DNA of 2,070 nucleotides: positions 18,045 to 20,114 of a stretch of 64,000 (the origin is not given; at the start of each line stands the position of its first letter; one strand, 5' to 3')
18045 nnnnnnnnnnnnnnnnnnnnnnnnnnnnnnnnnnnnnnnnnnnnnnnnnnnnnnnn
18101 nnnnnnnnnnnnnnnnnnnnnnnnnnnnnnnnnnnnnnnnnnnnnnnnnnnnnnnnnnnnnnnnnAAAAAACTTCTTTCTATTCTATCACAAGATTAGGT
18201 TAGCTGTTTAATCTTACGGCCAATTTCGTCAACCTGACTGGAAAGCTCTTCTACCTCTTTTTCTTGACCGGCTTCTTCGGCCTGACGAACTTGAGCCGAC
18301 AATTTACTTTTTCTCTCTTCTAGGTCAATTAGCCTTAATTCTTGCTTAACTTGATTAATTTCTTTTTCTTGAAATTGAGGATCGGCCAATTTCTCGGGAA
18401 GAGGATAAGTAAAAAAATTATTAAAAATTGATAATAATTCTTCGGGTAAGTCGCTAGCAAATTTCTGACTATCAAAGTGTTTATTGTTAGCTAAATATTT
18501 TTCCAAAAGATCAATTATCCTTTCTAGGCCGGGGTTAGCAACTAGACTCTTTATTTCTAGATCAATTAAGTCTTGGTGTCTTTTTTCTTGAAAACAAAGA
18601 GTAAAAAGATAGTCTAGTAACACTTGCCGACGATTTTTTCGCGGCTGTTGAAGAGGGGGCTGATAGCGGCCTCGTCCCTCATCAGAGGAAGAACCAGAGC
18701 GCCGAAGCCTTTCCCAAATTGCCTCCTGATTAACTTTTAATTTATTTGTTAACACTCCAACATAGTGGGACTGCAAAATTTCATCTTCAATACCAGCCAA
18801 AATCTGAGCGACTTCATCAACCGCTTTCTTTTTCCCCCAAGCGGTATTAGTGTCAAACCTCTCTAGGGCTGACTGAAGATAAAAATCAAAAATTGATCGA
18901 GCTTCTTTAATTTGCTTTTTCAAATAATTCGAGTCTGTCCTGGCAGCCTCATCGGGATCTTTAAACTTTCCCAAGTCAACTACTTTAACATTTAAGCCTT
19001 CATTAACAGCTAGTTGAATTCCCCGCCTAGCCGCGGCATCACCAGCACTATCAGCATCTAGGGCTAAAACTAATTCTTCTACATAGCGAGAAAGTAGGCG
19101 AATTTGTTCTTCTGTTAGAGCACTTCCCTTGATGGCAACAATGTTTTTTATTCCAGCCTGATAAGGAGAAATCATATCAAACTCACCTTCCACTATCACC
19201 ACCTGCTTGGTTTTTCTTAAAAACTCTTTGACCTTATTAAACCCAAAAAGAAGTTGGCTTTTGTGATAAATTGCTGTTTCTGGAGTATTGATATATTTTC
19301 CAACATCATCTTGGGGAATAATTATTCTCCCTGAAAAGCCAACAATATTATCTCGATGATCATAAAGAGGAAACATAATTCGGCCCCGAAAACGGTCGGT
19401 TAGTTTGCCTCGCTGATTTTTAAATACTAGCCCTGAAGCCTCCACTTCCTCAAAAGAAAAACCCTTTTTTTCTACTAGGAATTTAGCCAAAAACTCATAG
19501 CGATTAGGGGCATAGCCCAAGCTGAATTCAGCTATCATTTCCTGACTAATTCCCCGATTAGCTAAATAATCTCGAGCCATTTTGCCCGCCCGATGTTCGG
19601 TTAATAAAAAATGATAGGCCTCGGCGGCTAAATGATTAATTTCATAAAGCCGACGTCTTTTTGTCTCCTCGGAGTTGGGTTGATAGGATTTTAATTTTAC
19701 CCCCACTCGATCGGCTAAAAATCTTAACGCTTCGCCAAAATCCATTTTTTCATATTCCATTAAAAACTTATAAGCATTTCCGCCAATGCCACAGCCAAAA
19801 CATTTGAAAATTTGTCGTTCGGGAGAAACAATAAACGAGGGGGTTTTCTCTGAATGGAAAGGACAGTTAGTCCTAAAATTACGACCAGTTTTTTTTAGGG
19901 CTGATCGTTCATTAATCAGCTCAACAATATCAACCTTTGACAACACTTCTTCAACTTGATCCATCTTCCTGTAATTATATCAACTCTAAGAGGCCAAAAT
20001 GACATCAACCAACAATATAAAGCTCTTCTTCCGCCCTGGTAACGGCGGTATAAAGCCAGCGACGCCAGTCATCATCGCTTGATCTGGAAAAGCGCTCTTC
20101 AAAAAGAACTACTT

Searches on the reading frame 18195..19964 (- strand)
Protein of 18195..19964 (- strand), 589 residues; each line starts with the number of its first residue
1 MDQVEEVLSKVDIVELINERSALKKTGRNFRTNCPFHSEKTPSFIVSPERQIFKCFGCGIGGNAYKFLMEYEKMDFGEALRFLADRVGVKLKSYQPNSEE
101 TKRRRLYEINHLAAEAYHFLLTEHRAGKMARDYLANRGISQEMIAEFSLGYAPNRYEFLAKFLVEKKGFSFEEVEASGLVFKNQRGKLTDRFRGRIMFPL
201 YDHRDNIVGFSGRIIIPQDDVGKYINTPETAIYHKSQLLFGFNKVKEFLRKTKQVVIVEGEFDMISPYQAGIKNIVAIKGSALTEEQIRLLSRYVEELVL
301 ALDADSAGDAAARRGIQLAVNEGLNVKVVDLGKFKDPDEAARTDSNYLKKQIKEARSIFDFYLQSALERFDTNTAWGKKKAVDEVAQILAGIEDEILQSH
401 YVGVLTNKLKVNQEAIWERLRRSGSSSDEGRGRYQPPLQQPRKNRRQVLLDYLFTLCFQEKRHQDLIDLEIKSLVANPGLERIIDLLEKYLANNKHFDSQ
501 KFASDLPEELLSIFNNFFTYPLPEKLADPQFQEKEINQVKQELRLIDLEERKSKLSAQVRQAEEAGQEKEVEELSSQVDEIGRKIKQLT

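Call 88: search_protein_families(library=pfam, proteins=[window:18195-19964:-], max_evalue=0.001)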
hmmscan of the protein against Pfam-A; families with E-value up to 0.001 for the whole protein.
window:18195-19964:- (589 aa): 7 families
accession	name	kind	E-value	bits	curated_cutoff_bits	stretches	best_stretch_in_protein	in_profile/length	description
PF08275.17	DNAG_N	-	1e-39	136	26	1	121-245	5-127/128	DNA primase catalytic core, N-terminal domain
PF01807.25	Zn_ribbon_DnaG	-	2.3e-34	117.6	24.9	1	3-93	5-95/98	CHC2 zinc finger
PF13155.12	Toprim_2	-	1.7e-22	80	22.1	1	256-340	1-87/88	Toprim-like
PF13662.12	Toprim_4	-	5.4e-18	65.4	25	1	254-329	2-84/85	Toprim domain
PF01751.28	Toprim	-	1.5e-11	44.7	23.1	1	255-329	2-94/96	Toprim domain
PF10410.14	DnaB_bind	-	8.6e-11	42.4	20.6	1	359-413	1-55/56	DnaB-helicase binding domain of primase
PF13362.12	Toprim_3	-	0.00064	20.6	27.2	0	255-343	2-91/95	Toprim domain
